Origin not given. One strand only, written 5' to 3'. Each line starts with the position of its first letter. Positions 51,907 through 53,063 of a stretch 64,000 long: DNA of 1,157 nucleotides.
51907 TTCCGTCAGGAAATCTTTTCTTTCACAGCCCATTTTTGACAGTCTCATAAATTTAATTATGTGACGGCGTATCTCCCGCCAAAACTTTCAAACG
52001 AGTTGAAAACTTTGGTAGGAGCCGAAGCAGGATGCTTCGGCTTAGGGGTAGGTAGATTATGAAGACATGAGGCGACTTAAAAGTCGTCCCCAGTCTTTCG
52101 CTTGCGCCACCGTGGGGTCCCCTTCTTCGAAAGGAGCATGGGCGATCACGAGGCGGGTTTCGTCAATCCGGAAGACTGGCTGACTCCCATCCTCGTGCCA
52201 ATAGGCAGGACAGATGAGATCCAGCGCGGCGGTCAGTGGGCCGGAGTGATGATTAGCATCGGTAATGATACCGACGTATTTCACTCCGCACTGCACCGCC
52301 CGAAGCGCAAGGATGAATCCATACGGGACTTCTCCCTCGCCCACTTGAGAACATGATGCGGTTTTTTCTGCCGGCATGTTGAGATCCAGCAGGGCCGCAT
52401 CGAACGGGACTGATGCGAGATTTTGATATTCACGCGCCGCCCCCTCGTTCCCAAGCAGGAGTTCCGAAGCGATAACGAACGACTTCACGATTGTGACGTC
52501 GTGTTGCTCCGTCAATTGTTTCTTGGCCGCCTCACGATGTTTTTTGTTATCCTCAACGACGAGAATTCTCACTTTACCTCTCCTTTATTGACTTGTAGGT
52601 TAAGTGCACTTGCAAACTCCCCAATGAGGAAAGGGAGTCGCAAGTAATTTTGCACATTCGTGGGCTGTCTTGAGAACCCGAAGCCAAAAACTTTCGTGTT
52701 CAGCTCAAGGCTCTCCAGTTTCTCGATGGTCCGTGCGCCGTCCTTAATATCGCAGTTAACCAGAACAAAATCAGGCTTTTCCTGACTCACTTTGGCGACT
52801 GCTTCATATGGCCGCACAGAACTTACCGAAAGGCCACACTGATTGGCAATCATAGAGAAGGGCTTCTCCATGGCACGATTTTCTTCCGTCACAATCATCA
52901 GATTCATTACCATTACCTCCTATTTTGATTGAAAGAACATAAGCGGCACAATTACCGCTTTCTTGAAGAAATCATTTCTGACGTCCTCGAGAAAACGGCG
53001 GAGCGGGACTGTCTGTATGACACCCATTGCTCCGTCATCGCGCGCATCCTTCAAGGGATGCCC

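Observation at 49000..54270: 5.3-kb island of eleven short minus-strand genes with strong SDs, separated by repeated structured leader/terminator modules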

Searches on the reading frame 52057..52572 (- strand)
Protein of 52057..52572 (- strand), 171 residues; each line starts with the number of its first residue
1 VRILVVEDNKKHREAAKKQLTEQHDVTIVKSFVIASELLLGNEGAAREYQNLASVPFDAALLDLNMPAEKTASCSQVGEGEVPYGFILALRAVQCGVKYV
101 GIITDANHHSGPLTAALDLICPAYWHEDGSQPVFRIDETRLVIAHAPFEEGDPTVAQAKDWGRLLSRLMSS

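Call 10: search_protein_families(library=pfam, max_evalue=1, proteins=[window:52057-52572:-])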
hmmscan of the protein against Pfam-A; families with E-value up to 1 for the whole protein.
window:52057-52572:- (171 aa): 2 families
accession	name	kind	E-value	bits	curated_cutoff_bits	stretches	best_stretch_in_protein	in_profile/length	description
PF00072.30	Response_reg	-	0.013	16.1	30.2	1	3-68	1-54/111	Response regulator receiver domain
PF18011.7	Catalase_C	-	0.054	13.5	24.6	1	6-65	9-65/150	C-terminal domain found in long catalases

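Call 11: search_protein_families(library=phrogs, max_evalue=0.1, proteins=[window:52057-52572:-])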
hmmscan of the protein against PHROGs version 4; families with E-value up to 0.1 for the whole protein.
window:52057-52572:- (171 aa): 1 family
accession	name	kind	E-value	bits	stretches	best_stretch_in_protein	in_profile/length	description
phrog_731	-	unknown function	4.8e-05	23.8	1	1-69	2-58/227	-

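Call 22: find_encoding_contigs(protein=window:52057-52572:-, flank=10000, max_places=6)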
Protein window:52057-52572:- (171 aa): 2 contigs read that carry it; 1 place shown.
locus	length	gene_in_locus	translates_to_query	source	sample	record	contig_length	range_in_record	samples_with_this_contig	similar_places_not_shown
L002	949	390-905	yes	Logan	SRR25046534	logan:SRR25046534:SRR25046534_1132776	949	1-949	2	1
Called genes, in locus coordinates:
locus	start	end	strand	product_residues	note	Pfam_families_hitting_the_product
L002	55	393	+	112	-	-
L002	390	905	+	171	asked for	-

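Call 25: search_dna_similar(query=window:52057-52572:-, collection=phages, mode=protein, max_evalue=0.01, max_rows=15)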
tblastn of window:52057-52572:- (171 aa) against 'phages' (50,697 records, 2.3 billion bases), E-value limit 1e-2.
No match.

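Call 27: find_homologous_proteins(query=window:52057-52572:-, max_evalue=0.001)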
Query window:52057-52572:- (171 aa): 5 proteins with E <= 0.001 among 48 candidates.
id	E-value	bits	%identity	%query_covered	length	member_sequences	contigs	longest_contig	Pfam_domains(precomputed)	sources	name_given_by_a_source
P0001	2.1e-108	377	100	100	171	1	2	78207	-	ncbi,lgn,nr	ncbi:MAG: hypothetical protein NT108_02175 [Candidatus Kaiserbacteria bacterium]|nr:hypothetical pro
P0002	6.8e-76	272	64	100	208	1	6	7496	-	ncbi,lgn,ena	-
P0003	2.6e-74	266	72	100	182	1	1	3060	-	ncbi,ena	-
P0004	4.1e-74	266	64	100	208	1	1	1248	-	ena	-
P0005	4.5e-15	74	34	69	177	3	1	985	-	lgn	-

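Call 28: find_encoding_contigs(protein=P0002, flank=10000, max_places=6)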
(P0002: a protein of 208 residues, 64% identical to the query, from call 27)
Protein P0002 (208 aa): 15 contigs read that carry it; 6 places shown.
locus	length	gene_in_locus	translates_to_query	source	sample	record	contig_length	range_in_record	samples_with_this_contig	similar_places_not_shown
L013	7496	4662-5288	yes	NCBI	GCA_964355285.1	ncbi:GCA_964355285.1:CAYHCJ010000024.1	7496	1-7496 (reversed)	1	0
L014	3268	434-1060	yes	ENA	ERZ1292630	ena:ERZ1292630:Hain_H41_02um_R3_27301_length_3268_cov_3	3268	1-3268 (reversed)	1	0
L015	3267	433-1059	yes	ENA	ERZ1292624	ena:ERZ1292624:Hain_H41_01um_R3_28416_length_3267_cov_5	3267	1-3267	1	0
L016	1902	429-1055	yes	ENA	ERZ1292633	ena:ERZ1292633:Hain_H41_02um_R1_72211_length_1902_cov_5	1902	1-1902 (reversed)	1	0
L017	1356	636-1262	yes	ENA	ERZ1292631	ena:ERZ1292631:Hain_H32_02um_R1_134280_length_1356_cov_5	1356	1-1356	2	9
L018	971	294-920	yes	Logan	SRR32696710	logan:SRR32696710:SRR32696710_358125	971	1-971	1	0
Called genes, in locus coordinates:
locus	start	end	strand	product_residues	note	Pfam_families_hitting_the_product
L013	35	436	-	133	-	PF16320:Ribosomal_L12_N, PF00542:Ribosomal_L12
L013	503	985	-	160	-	PF00466:Ribosomal_L10, PF27436:RL10_C (weak)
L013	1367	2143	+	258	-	PF01978:TrmB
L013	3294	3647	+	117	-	-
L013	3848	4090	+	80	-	-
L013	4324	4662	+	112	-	-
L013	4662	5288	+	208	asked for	-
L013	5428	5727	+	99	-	-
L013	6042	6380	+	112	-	-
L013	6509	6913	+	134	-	-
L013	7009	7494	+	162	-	?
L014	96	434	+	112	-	-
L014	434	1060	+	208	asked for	-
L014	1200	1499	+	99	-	-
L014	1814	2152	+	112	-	-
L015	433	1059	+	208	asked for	-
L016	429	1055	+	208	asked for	-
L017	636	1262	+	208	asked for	-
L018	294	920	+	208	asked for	-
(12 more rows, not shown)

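Call 29: find_encoding_contigs(protein=P0003, flank=10000, max_places=4)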
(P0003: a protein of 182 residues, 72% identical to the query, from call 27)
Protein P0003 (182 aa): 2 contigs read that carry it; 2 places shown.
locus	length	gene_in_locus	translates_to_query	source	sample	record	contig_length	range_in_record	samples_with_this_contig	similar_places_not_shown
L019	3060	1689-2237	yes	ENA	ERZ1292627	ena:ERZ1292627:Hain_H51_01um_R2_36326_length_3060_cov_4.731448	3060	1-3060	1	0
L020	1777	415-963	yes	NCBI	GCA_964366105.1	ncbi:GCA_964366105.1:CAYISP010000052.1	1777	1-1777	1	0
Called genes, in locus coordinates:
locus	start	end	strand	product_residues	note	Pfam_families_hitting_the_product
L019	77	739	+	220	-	-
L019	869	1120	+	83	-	-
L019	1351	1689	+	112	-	-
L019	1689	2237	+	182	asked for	-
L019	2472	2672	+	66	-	PF21748:UPF0150 (weak)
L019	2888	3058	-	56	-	?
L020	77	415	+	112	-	-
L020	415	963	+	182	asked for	-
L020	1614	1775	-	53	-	?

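Call 30: find_encoding_contigs(protein=P0005, flank=10000, max_places=4)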
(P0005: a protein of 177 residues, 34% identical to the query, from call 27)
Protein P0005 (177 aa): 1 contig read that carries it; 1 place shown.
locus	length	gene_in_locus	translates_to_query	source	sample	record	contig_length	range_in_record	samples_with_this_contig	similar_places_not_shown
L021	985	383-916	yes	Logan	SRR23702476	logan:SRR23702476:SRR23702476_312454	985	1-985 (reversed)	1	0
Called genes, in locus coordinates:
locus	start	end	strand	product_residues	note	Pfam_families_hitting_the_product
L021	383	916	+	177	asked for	-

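Call 58: find_related_loci(query=A3, collection=viral_contigs, flank=8000)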
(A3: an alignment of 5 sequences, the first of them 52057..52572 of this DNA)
Query A3 (171 aa) in viral_contigs; peptide patterns used: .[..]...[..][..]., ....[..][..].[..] (x = any residue, [..] = any of these).
139 stretches matched a pattern, but none encodes a relative of the query by tblastn (E <= 1e-3).

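Call 76: predict_structure(alignment_id=A3)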
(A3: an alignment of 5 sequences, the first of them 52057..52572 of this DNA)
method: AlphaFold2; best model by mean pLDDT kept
length: 171 residues; sequences in the alignment: 5
mean_pLDDT: 71.4   pTM: 0.74
mean pLDDT of the five models: 71.4, 71.1, 68.9, 66.6, 52.1
residues with pLDDT >= 90: 27; 70-90: 69; 50-70: 49; < 50: 26
segments of 3 or more residues with pLDDT < 50: 43-52, 75-77, 125-129, 149-152
pLDDT, mean of each block of 10 residues (from residue 1): 91 90 91 84 42 71 74 52 81 87 67 59 48 69 65 60 85 60
secondary structure, 60 per line:
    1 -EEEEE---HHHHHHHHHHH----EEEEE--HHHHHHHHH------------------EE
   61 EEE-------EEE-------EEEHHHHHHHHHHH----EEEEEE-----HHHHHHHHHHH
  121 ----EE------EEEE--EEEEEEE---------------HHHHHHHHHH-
elements in order: E2-6 H10-20 E25-29 H32-40 E59-63 E71-73 E81-83 H84-94 E99-104 H110-120 E133-136 E139-145 H161-170

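Call 79: search_protein_families(library=padloc, max_evalue=0.1, proteins=[window:52057-52572:-])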
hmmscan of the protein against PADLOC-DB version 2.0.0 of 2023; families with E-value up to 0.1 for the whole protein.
window:52057-52572:- (171 aa): 0 families

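Call 80: search_protein_families(library=ncbifam, max_evalue=0.1, proteins=[window:52057-52572:-])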
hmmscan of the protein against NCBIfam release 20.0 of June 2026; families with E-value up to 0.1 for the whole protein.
window:52057-52572:- (171 aa): 0 families

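Call 81: fold_search(model_id=the predicted structure, library=pdb)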
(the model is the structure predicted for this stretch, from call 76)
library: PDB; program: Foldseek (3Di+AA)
matches with E <= 10: 1137; with E <= 0.001: 20
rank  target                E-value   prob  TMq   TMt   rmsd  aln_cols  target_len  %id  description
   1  3h5i                  1.5e-04  1.00  0.42  0.57   4.2       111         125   22  Crystal structure of the N-terminal domain of a response regulator/sensory box/GGDEF 3-domain protein from Carboxydother (released 2009-05-05)
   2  9of7_B                1.8e-04  1.00  0.42  0.60   6.7       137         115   19  Structure of the Acinetobacter baumannii Response Regulator PmrA Receiver Domain G54E Mutation (released 2025-11-26)
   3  8imw_B                2.5e-04  1.00  0.55  0.72   4.1       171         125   17  Crystal structure of response regulator PmrA receiver domain (released 2024-03-13)
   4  8uvx_A                3.1e-04  1.00  0.43  0.33   9.3       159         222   15  CosR DNA bound form I (released 2024-01-31)
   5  6oec_H                4.0e-04  1.00  0.43  0.49   5.1       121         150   18  Yeast Spc42 Trimeric Coiled-Coil Amino Acids 181-211 fused to PDB: 3H5I (released 2019-04-24)
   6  6oec_B                4.5e-04  1.00  0.43  0.46   4.5       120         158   21  Yeast Spc42 Trimeric Coiled-Coil Amino Acids 181-211 fused to PDB: 3H5I (released 2019-04-24)
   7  7m0s_B                4.5e-04  1.00  0.51  0.67   4.4       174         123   17  N-terminal domain of PmrA from Acinetobacter baumannii (released 2021-11-03)
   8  2rdm_B                4.8e-04  1.00  0.51  0.70   5.6       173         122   15  Crystal structure of response regulator receiver protein from Sinorhizobium medicae WSM419 (released 2007-10-09)
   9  6oec_A                5.2e-04  1.00  0.41  0.45   4.4       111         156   22  Yeast Spc42 Trimeric Coiled-Coil Amino Acids 181-211 fused to PDB: 3H5I (released 2019-04-24)
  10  6oec_F                5.5e-04  1.00  0.42  0.47   4.3       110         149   22  Yeast Spc42 Trimeric Coiled-Coil Amino Acids 181-211 fused to PDB: 3H5I (released 2019-04-24)
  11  2pkx_B                5.5e-04  1.00  0.52  0.71   4.2       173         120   16  E.coli response regulator PhoP receiver domain (released 2007-05-22)
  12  9of3_A                5.9e-04  1.00  0.52  0.70   4.4       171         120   17  Structure of the Acinetobacter baumannii Response Regulator PmrA Receiver Domain D10N mutation (released 2025-11-26)
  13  6oec_E                5.9e-04  1.00  0.43  0.47   4.5       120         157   21  Yeast Spc42 Trimeric Coiled-Coil Amino Acids 181-211 fused to PDB: 3H5I (released 2019-04-24)
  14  5xra                  5.9e-04  0.99  0.33  0.16   6.3       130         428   13  Crystal structure of the human CB1 in complex with agonist AM11542 (released 2017-07-12)
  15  6oec_C                7.6e-04  1.00  0.43  0.48   4.5       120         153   21  Yeast Spc42 Trimeric Coiled-Coil Amino Acids 181-211 fused to PDB: 3H5I (released 2019-04-24)
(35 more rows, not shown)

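Call 82: search_protein_representatives(alignment_id=A3)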
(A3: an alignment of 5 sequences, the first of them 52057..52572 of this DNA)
Query: 5 sequences, 199 profile positions. Proteins with E-value up to 0.001 (for the whole library): 1056; up to 1e-10: 675; up to 1e-30: 59. The best 150 are listed.
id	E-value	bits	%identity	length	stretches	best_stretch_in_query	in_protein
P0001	2.7e-87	308.1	-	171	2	79-199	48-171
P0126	2.4e-60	220.2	-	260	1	1-181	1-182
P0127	3.5e-58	213.1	-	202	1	1-196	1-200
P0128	1.9e-52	194.4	-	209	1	1-198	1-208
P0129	1.6e-51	191.4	-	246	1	1-180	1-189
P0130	1.2e-50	188.5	-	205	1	1-197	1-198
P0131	5.3e-50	186.4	-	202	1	1-196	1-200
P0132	8.0e-48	179.3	-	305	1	1-181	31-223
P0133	1.7e-46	174.9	-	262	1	1-181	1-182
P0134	6.5e-46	173.0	-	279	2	75-184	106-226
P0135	1.4e-45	171.9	-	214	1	20-184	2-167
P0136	5.8e-44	166.6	-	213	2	86-181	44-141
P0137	9.6e-44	165.9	-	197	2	81-180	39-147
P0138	9.6e-44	165.9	-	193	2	83-197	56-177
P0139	1.9e-43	164.9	-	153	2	82-197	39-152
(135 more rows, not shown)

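Call 83: find_encoding_contigs(protein=P0127, flank=8000, max_places=3)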
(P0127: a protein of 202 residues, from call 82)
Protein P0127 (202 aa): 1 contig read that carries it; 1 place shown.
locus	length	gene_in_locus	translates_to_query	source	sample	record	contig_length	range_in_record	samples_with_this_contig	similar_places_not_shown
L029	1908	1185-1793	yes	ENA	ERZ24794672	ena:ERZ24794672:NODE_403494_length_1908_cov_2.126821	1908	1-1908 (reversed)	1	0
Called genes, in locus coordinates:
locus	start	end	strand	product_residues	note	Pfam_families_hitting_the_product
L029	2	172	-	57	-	?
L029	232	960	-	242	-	PF01978:TrmB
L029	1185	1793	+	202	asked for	-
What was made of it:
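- A TrmB-family gene lies next to islands or g4 homologues in three contexts: the window, L013 and L029 (calls 28, 83).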

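Call 87: find_encoding_contigs(protein=P0128, flank=8000, max_places=5)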
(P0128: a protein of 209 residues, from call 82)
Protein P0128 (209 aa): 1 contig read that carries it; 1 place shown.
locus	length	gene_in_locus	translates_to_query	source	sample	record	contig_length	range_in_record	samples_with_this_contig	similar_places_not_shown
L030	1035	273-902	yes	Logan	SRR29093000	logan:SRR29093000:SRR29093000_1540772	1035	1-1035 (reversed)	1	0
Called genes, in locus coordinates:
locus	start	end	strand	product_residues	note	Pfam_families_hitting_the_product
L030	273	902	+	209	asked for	-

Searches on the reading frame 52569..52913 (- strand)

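Call 10: search_protein_families(library=pfam, max_evalue=1, proteins=[window:52569-52913:-])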
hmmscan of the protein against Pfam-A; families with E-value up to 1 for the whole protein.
window:52569-52913:- (114 aa): 2 families
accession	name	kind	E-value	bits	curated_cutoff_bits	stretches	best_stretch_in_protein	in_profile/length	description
PF00072.30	Response_reg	-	0.014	16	30.2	1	8-91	3-89/111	Response regulator receiver domain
PF00534.26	Glycos_transf_1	-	0.095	12.7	26.4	1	37-92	35-91/172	Glycosyl transferases group 1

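Call 11: search_protein_families(library=phrogs, max_evalue=0.1, proteins=[window:52569-52913:-])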
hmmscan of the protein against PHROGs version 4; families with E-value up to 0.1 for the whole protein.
window:52569-52913:- (114 aa): 0 families

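Call 79: search_protein_families(library=padloc, max_evalue=0.1, proteins=[window:52569-52913:-])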
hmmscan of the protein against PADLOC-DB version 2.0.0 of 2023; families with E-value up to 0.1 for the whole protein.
window:52569-52913:- (114 aa): 0 families

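Call 80: search_protein_families(library=ncbifam, max_evalue=0.1, proteins=[window:52569-52913:-])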
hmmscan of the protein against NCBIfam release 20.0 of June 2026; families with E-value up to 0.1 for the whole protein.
window:52569-52913:- (114 aa): 2 families
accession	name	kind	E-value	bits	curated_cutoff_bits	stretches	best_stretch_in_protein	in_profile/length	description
NF002575.0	PRK02227.1-3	equivalog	0.029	14.1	304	1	30-72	128-170/233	(5-formylfuran-3-yl)methyl phosphate synthase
NF009971.0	PRK13435.1-2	subfamily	0.04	13.7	151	1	22-69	21-68/141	response regulator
